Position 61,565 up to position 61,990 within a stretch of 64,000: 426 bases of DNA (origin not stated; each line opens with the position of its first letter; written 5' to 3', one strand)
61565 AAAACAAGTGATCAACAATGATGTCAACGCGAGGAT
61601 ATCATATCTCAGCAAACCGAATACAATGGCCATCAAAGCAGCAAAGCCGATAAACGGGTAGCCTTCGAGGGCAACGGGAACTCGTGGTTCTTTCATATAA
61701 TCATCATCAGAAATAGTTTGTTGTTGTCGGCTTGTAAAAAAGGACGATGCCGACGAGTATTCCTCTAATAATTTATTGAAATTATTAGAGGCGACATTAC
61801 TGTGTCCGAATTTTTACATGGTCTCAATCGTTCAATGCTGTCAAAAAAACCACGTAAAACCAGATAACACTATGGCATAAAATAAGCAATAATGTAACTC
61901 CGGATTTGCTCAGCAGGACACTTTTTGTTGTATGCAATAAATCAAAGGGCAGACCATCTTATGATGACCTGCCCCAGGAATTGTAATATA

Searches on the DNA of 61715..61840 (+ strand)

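Call 70: search_dna_similar(query=window:61715-61840:+, collection=phages, mode=distant, max_evalue=0.01, max_rows=10)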
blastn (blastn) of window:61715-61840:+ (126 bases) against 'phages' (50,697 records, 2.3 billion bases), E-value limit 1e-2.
No match.
